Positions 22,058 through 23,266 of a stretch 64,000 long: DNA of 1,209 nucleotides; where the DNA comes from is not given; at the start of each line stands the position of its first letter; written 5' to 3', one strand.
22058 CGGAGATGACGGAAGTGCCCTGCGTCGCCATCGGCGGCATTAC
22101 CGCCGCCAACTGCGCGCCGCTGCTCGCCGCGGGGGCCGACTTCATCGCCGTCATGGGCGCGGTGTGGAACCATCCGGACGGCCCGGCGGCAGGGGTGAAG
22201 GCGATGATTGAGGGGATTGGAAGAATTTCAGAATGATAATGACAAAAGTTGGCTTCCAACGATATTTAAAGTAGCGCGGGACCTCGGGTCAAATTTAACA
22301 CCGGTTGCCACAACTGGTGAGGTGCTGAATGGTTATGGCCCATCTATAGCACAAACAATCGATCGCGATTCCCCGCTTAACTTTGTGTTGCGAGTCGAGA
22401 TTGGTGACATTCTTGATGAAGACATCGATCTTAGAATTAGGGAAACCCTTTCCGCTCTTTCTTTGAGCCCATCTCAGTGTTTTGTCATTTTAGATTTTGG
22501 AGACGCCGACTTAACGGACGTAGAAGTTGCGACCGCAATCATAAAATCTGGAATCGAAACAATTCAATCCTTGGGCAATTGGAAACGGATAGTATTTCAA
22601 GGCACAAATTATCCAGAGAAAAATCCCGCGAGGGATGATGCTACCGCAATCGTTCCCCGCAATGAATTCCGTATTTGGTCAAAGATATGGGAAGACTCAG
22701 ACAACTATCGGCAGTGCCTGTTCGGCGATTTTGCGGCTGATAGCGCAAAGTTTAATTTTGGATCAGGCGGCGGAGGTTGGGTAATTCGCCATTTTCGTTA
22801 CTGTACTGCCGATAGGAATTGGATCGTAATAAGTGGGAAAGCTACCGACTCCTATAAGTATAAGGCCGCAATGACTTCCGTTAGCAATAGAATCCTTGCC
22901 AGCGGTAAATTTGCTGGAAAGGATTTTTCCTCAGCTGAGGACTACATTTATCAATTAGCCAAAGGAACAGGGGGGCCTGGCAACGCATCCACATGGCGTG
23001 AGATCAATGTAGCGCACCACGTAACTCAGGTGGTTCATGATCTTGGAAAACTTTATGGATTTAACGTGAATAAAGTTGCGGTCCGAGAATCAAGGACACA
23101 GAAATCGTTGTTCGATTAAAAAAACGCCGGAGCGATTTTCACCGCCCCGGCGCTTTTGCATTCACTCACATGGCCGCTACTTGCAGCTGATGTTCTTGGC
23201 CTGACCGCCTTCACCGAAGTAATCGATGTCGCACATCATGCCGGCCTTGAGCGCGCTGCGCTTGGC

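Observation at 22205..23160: Single-gene low-GC insertion: orphan 303-aa ORF wedged between thiE and a convergent terminator, possibly a solitary P4 Beta-family (gop-beta-cII) protein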

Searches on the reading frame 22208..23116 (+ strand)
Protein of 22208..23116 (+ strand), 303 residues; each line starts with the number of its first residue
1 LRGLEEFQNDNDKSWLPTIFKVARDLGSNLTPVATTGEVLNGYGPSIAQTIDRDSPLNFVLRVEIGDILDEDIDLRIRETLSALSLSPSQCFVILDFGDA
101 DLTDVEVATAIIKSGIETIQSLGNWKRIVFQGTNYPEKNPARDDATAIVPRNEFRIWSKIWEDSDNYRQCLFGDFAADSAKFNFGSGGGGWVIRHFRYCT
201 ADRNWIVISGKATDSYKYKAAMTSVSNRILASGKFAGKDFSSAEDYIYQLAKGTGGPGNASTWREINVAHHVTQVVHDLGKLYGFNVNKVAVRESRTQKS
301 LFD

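Call 4: search_protein_families(library=pfam, proteins=[window:22208-23116:+], max_evalue=1)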
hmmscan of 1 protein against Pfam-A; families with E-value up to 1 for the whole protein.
window:22208-23116:+ (303 aa): 1 family
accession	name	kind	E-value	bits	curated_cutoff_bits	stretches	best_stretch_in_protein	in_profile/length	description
PF14350.11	Beta_protein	-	4.2e-39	135.4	27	1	13-277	80-342/342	Beta protein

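Call 5: search_protein_families(library=padloc, proteins=[window:22208-23116:+], max_evalue=1)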
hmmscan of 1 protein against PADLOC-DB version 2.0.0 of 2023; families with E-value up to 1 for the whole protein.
window:22208-23116:+ (303 aa): 3 families
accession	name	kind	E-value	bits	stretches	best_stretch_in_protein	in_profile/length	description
PDLC03984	PD-Lambda-2_C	-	2e-24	84.4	1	49-279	129-361/377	-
PDLC03983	PD-Lambda-2_C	-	1.1e-23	81.9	1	18-283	90-355/374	-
PDLC03985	PD-Lambda-2_C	-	0.02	13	1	58-102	136-184/192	-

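Call 6: search_protein_families(library=phrogs, proteins=[window:22208-23116:+], max_evalue=1)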
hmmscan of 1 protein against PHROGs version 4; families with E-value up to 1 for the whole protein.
window:22208-23116:+ (303 aa): 2 families
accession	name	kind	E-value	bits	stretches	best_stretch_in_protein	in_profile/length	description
phrog_9159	-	unknown function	7.7e-31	108.7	1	21-284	99-355/356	-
phrog_15339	-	unknown function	0.16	12.6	0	225-301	13-90/252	-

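Call 7: search_protein_families(library=ncbifam, proteins=[window:22208-23116:+], max_evalue=1)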
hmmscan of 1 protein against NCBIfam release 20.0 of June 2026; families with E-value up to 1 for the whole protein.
window:22208-23116:+ (303 aa): 0 families

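Call 8: find_homologous_proteins(query=window:22208-23116:+)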
Query window:22208-23116:+ (303 aa): 55 proteins with E <= 0.001 among 1938 candidates.
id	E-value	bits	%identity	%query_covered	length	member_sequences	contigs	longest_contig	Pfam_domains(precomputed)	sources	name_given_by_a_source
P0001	7.2e-199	677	98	100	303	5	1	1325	PF14350.12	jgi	jgi:hypothetical protein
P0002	2.8e-83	298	47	96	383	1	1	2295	PF14350.12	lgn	-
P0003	4.5e-79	284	46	98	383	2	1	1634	PF14350.12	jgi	-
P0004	5.2e-78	281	46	98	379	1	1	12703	PF14350.12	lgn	-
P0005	1.4e-76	276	46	95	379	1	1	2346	PF14350.12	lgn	-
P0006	3.2e-76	275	45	98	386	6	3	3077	PF14350.12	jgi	jgi:hypothetical protein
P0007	5.6e-73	264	43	99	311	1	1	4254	PF14350.12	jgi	jgi:hypothetical protein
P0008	1.6e-72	263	44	98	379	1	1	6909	PF14350.12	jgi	jgi:Beta protein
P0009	6.5e-72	261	43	99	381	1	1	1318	PF14350.12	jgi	jgi:hypothetical protein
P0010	9.2e-72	260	43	98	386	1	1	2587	PF14350.12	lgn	-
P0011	8.3e-71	257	43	99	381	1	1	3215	PF14350.12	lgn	-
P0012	9.0e-69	250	42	99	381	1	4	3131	PF14350.12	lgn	-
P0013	2.1e-68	249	42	98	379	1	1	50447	PF14350.12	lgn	-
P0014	1.9e-67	246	43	92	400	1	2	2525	PF14350.12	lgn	-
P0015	4.8e-67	245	39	99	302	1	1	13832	PF14350.12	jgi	jgi:hypothetical protein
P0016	3.6e-65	238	39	98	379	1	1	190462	PF14350.12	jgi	jgi:hypothetical protein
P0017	1.4e-64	236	41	99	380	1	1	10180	PF14350.12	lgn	-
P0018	1.5e-64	236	44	86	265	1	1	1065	PF14350.12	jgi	jgi:hypothetical protein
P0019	1.6e-64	236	47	79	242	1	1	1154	PF14350.12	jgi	jgi:hypothetical protein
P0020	4.4e-64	235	43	99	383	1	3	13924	PF14350.12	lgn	-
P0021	6.1e-64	234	43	99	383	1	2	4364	PF14350.12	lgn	-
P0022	1.3e-63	233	39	99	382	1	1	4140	PF14350.12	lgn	-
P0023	2.2e-63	233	40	93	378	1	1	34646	PF14350.12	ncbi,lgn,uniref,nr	ncbi:beta family protein [Methylosinus sp. KRF6]|uniref:beta family protein n=1 Tax=Methylosinus sp.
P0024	9.0e-63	231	42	99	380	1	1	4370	PF14350.12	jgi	jgi:hypothetical protein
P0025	1.3e-62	230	40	98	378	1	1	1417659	PF14350.12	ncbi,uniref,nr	ncbi:hypothetical protein UCD39_11145 [Nitrospirillum sp. BR 11752]|uniref:beta family protein n=1 T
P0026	1.1e-61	227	42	85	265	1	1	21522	PF14350.12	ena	-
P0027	4.7e-61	225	39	99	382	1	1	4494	PF14350.12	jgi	jgi:hypothetical protein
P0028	1.4e-60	223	40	99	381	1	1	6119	PF14350.12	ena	-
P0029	3.6e-60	222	40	99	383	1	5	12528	PF14350.12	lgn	-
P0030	9.2e-60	221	37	99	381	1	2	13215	PF14350.12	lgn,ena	-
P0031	1.8e-59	220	40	95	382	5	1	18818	PF14350.12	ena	-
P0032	6.9e-59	218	39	98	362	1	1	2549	PF14350.12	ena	-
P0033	5.5e-58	215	37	99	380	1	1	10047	PF14350.12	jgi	jgi:hypothetical protein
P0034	1.4e-56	210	39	99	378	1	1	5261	PF14350.12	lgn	-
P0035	1.6e-56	210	38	99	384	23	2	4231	PF14350.12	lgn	-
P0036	1.8e-56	210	38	95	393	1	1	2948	PF14350.12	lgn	-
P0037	1.8e-56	210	39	94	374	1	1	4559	PF14350.12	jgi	-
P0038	3.8e-55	206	38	99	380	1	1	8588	PF14350.12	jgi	jgi:hypothetical protein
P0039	4.3e-55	205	37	99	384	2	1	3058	PF14350.12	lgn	-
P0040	5.3e-55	205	38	92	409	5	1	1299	PF14350.12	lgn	-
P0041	7.7e-55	205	39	93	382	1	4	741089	PF14350.12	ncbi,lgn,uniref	ncbi:beta family protein [Bradyrhizobium oligotrophicum]|uniref:beta family protein n=1 Tax=Bradyrhi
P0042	7.9e-55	205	38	99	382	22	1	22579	PF14350.12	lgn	-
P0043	1.1e-54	204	36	99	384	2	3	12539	PF14350.12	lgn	-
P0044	2.3e-54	203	37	97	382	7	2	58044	PF14350.12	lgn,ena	-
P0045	4.2e-54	202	38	95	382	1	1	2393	PF14350.12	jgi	jgi:hypothetical protein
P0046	6.5e-54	201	36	91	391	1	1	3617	PF14350.12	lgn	-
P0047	5.4e-53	198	35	99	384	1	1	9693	PF14350.12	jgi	jgi:hypothetical protein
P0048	5.5e-53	198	39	99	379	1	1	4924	PF14350.12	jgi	jgi:hypothetical protein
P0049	1.2e-52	197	37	97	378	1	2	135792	PF14350.12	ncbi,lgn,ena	-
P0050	4.1e-52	196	39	95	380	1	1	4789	PF14350.12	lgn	-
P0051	3.4e-49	186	41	81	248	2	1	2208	PF14350.12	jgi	jgi:hypothetical protein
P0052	8.7e-48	181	37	99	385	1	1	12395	PF14350.12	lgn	-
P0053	2.3e-47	180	36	97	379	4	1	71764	PF14350.12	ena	-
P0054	2.8e-47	180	38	96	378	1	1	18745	PF14350.12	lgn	-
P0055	1.7e-33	134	30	98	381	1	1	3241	PF14350.12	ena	-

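Call 13: find_encoding_contigs(protein=P0001, flank=5000)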
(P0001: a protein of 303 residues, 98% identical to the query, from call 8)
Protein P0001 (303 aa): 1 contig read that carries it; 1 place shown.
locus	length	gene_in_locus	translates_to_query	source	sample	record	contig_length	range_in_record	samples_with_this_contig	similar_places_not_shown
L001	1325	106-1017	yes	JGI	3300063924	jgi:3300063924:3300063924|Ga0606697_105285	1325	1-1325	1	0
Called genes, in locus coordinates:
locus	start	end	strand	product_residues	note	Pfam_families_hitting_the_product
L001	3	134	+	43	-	?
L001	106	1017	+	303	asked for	PF14350:Beta_protein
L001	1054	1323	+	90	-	?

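Call 14: find_encoding_contigs(protein=P0015, flank=6000, max_places=3)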
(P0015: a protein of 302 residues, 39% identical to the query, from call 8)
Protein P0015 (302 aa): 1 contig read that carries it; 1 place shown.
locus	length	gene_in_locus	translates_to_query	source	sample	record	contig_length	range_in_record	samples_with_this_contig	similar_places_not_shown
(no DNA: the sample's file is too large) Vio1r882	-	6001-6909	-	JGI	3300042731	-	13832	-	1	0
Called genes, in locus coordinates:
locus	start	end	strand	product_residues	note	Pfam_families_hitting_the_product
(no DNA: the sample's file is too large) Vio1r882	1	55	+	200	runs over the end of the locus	PF01810:LysE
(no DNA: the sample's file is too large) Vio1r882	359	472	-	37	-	-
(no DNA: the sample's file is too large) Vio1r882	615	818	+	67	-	PF00313:CSD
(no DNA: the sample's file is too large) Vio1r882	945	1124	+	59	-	-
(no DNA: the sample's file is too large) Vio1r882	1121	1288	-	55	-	-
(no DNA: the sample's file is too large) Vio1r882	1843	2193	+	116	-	-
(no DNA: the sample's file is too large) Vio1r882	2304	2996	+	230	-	PF00106:adh_short, PF13561:adh_short_C2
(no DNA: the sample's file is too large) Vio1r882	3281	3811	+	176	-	-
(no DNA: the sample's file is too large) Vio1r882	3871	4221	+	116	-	-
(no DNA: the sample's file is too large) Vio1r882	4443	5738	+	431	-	PF01381:HTH_3, PF06114:Peptidase_M78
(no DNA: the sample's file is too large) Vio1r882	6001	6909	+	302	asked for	PF14350:Beta_protein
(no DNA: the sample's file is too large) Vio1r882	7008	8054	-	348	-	PF00586:AIRS, PF02769:AIRS_C (weak)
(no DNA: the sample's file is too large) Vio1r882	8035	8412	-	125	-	?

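Call 15: find_encoding_contigs(protein=P0007, flank=5000, max_places=3)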
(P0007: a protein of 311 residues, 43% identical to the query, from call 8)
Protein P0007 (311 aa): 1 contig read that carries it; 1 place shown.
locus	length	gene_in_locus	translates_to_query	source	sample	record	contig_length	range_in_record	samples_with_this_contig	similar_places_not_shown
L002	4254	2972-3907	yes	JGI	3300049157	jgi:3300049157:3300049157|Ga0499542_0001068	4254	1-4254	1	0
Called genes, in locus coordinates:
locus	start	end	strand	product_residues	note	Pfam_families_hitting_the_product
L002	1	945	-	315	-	?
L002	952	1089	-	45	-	-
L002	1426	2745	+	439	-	PF01381:HTH_3, PF13443:HTH_26 (faint), PF06114:Peptidase_M78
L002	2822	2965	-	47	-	-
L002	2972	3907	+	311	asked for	PF14350:Beta_protein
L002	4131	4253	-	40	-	?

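Call 31: find_encoding_contigs(protein=P0013, flank=6000, max_places=2)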
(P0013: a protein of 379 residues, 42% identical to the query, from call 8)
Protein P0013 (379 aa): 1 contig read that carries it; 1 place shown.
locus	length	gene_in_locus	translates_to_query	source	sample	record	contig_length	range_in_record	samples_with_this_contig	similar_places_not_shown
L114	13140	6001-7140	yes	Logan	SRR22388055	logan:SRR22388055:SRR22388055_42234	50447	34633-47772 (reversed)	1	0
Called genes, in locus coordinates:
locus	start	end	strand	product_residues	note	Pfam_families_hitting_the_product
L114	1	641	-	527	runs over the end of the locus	PF00672:HAMP (faint), PF00512:HisKA, PF02518:HATPase_c, PF13589:HATPase_c_3 (weak)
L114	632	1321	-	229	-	PF00072:Response_reg, PF00486:Trans_reg_C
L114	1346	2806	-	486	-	PF13687:DUF4153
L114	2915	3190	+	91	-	-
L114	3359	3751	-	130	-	-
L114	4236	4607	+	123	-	PF00486:Trans_reg_C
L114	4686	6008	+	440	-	PF01381:HTH_3, PF13443:HTH_26 (weak), PF06114:Peptidase_M78 (weak)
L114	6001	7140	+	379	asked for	PF14350:Beta_protein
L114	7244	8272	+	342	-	PF16263:DUF4917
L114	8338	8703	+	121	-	-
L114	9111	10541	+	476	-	PF01555:N6_N4_Mtase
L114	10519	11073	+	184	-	PF18932:DUF5681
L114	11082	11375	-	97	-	-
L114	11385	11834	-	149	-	-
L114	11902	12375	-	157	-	-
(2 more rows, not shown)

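Call 32: find_encoding_contigs(protein=P0016, flank=6000, max_places=2)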
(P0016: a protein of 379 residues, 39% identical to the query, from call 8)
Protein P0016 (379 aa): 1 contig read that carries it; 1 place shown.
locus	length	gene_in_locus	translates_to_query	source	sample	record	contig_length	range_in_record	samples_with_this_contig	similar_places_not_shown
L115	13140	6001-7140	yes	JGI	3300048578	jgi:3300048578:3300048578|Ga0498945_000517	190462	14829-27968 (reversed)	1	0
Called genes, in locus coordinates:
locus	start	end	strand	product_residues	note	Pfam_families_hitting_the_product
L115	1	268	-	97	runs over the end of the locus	-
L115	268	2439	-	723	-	PF19898:DUF6371 (faint), PF13148:DUF3987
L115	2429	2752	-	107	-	-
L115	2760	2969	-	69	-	PF05930:Phage_AlpA (weak), PF12728:HTH_17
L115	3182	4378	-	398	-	PF13356:Arm-DNA-bind_3, PF22022:Phage_int_M, PF00589:Phage_integrase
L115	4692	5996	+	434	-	PF01381:HTH_3, PF12844:HTH_19 (weak), PF13413:HTH_25 (faint), PF13443:HTH_26 (weak), PF13560:HTH_31 (weak), PF06114:Peptidase_M78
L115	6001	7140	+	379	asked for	PF14350:Beta_protein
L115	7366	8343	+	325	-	PF19300:BPD_transp_1_N (weak), PF00528:BPD_transp_1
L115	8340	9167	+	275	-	PF12911:OppC_N (weak), PF00528:BPD_transp_1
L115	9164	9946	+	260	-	PF09818:ABC_ATPase (faint), PF00005:ABC_tran, PF02463:SMC_N (faint), PF13401:AAA_22 (weak), PF13304:AAA_21 (faint)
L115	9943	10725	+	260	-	PF00005:ABC_tran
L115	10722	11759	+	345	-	PF00266:Aminotran_5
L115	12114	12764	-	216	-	PF00440:TetR_N, PF16859:TetR_C_11 (weak), PF14246:TetR_C_7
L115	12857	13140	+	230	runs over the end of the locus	PF18089:DAPG_hydrolase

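Call 33: find_encoding_contigs(protein=P0025, flank=6000, max_places=2)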
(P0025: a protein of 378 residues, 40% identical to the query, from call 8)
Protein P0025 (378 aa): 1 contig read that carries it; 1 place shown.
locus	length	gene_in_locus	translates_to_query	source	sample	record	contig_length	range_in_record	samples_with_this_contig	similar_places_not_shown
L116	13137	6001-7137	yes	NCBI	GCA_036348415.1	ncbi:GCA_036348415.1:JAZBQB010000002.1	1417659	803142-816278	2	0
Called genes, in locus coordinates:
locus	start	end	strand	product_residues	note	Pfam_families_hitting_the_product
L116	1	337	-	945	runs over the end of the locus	PF22673:MCP-like_PDC_1 (weak), PF08448:PAS_4, PF00512:HisKA, PF02518:HATPase_c, PF00072:Response_reg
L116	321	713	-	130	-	PF00072:Response_reg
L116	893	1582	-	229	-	PF00072:Response_reg, PF00196:GerE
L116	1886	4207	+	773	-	PF26549:Tricorn_N (faint), PF00930:DPPIV_N, PF12146:Hydrolase_4 (faint), PF02129:Peptidase_S15 (faint), PF00326:Peptidase_S9, PF01738:DLH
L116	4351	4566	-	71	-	PF04324:Fer2_BFD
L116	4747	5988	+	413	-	PF01381:HTH_3, PF06114:Peptidase_M78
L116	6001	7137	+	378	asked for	PF14350:Beta_protein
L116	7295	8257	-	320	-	-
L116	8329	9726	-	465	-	PF04966:OprB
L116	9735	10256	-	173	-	-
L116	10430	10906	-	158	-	PF00210:Ferritin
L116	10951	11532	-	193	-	PF22776:K_trans_C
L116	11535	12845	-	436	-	PF02705:K_trans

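Call 34: find_encoding_contigs(protein=P0004, flank=6000, max_places=2)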
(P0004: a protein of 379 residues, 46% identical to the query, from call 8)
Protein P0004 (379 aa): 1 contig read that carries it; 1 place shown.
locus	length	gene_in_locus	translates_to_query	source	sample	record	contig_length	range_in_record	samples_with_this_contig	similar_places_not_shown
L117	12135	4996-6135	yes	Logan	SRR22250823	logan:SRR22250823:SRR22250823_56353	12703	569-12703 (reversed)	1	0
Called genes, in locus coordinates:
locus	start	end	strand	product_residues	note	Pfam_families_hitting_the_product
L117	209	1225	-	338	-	PF12281:NTP_transf_8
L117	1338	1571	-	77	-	-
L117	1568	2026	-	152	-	-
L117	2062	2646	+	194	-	-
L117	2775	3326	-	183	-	PF07275:ArdA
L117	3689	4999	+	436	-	PF13560:HTH_31 (faint), PF01381:HTH_3, PF12844:HTH_19 (weak), PF06114:Peptidase_M78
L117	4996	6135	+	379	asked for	PF14350:Beta_protein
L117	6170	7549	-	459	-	-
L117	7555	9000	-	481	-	PF00580:UvrD-helicase (weak)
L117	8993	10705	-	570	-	PF13175:AAA_15, PF13304:AAA_21, PF20469:OLD-like_TOPRIM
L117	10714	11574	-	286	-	-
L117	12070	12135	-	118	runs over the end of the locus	-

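Call 35: search_protein_families(library=padloc, proteins=[L115:4692-5993:+, L116:4747-5985:+, L115:6001-7137:+], max_evalue=0.01)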
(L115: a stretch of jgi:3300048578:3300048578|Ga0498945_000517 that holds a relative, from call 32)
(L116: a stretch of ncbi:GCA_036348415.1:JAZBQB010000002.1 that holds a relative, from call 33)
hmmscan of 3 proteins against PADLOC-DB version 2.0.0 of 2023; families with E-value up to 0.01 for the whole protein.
L115:4692-5993:+ (434 aa): 19 families
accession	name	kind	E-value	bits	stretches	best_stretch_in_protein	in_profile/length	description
PDLC03982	PD-Lambda-2_B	-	1.1e-70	237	1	84-430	59-399/402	-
PDLC03954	RmrA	-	1.2e-15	55.4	2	277-370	166-255/380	-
PDLC03945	RmrA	-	1.7e-15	55.1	2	298-383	187-267/394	-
PDLC03949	RmrA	-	2.5e-15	54.2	2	293-387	164-246/363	-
PDLC03952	RmrA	-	2.9e-15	54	2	276-372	177-269/395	-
PDLC03947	RmrA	-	4.5e-15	53.3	2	267-373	156-258/383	-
PDLC04141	capP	-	4e-14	50.7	1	275-392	31-138/242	capP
PDLC03948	RmrA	-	4.8e-12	43.5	1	278-372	166-256/397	-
PDLC03944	RmrA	-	1.5e-11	42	2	317-375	197-251/384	-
PDLC03946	RmrA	-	2.3e-11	41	1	293-388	165-249/357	-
PDLC03951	RmrA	-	7.9e-10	36.2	1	280-374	165-254/400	-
PDLC03955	RmrA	-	1.5e-07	29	1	278-378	174-263/371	-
PDLC03953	RmrA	-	2e-07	28.6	1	320-373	209-250/373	-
PDLC03956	RmrA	-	6.2e-07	26.8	1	276-374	162-255/399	-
PDLC03950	RmrA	-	1.7e-06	25.3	1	279-372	158-244/369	-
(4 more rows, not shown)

L116:4747-5985:+ (413 aa): 20 families
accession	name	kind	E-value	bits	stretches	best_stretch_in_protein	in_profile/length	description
PDLC03982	PD-Lambda-2_B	-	1.4e-68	230.1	1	154-410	140-397/402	-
PDLC03945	RmrA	-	4e-16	57.2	2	300-367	207-269/394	-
PDLC03947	RmrA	-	3e-13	47.4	1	246-355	153-258/383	-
PDLC03952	RmrA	-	1.8e-12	44.8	1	258-354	177-269/395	-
PDLC03954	RmrA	-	3.1e-12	44.1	2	263-353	170-256/380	-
PDLC03949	RmrA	-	4.3e-12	43.6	2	299-364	187-241/363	-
PDLC04141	capP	-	2.3e-11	41.7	1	303-376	69-140/242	capP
PDLC03944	RmrA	-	3.8e-10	37.4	1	295-358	193-252/384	-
PDLC03948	RmrA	-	2.2e-09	34.7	1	260-355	166-257/397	-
PDLC03951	RmrA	-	2e-07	28.4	1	273-356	175-254/400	-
PDLC03946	RmrA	-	2.3e-07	27.9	1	276-361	166-240/357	-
PDLC03955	RmrA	-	3.6e-07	27.7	1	258-353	172-255/371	-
PDLC03953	RmrA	-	8.1e-07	26.6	1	299-353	206-248/373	-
PDLC03956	RmrA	-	7.9e-06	23.2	0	306-357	211-256/399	-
PDLC03943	RmrA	-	5.5e-05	20.4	1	303-358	194-238/370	-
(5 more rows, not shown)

L115:6001-7137:+ (379 aa): 2 families
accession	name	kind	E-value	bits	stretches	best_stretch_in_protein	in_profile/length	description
PDLC03984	PD-Lambda-2_C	-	5.1e-37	125.8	1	7-360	3-365/377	-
PDLC03983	PD-Lambda-2_C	-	1.2e-26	91.6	1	6-360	4-355/374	-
